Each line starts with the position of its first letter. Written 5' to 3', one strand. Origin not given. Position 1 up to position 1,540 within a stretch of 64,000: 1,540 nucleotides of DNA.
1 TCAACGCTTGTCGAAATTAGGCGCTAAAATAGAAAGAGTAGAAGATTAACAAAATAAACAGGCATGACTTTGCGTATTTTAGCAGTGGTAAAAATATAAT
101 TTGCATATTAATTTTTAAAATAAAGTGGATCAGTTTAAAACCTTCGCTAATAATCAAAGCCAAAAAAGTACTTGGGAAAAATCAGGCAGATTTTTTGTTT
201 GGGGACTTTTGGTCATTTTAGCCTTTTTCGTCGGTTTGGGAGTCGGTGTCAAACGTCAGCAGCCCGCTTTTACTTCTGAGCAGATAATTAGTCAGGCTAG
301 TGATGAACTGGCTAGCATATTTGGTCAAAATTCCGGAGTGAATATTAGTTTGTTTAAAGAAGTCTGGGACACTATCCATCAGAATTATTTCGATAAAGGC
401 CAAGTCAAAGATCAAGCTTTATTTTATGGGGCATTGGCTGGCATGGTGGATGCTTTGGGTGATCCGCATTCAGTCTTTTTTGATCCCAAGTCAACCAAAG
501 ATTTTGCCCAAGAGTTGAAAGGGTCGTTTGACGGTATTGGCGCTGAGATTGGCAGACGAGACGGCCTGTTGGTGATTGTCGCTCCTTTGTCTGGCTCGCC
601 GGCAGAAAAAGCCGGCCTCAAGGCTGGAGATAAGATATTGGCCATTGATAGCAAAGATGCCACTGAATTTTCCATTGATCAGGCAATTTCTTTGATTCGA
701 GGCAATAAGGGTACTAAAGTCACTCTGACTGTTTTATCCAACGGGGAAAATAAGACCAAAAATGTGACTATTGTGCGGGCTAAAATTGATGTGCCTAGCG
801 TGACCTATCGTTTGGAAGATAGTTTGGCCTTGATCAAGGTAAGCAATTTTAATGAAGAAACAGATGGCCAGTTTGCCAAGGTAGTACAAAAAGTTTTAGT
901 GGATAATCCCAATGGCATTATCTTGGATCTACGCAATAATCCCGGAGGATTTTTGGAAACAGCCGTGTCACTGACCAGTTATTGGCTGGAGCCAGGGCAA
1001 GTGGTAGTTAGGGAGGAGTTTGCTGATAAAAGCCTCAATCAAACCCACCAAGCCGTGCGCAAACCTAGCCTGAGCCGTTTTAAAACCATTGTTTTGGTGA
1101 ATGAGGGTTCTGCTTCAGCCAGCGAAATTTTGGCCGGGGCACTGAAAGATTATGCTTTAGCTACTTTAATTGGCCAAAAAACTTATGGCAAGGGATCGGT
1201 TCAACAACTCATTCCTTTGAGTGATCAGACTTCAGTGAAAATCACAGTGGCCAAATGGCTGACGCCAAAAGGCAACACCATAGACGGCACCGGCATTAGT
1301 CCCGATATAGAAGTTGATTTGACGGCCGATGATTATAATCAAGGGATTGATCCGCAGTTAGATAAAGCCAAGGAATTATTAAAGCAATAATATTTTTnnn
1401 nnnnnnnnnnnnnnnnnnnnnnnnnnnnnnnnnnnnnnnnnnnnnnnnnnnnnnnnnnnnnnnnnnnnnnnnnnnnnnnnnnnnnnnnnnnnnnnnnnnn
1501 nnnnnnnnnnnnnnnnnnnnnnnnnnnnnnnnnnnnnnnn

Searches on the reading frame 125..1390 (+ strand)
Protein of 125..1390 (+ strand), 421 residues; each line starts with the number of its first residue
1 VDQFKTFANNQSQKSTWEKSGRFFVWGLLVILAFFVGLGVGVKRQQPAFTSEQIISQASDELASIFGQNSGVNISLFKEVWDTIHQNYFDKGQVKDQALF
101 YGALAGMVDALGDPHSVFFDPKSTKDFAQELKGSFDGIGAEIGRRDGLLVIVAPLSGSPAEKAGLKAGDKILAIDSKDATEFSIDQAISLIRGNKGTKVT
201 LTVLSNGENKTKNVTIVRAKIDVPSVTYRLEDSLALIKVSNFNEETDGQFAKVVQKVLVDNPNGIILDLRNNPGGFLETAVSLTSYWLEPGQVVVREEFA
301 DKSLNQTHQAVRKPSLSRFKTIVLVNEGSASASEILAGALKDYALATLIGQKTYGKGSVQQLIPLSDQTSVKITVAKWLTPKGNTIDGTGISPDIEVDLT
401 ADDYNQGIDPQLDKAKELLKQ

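Call 17: find_encoding_contigs(protein=window:125-1390:+, flank=10000, max_places=4)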
Protein window:125-1390:+ (421 aa): 2 contigs read that carry it; 1 place shown.
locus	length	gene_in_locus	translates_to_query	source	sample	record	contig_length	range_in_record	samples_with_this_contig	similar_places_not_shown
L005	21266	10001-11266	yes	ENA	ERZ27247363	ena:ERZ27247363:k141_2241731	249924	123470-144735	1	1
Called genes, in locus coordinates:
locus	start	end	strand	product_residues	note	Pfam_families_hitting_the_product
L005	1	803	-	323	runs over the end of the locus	PF01207:Dus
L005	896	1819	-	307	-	PF01544:CorA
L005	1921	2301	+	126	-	PF04977:DivIC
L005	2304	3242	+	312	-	-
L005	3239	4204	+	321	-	PF03330:DPBB_1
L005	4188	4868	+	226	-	PF02463:SMC_N (faint), PF00005:ABC_tran, PF13304:AAA_21 (faint)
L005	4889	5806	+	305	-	PF18075:FtsX_ECD (weak), PF02687:FtsX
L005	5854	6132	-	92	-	PF01016:Ribosomal_L27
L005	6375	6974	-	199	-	PF01726:LexA_DNA_bind, PF00717:Peptidase_S24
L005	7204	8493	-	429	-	PF08308:PEGA, PF04053:B-prop_COPA_B_2nd (faint)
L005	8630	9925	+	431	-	PF00275:EPSP_synthase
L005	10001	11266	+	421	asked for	PF22694:CtpB_N-like, PF00595:PDZ, PF13180:PDZ_2, PF17820:PDZ_6, PF03572:Peptidase_S41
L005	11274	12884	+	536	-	PF06418:CTP_synth_N, PF00117:GATase, PF07722:Peptidase_C26 (weak)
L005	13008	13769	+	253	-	PF04402:SIMPL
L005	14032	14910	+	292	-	-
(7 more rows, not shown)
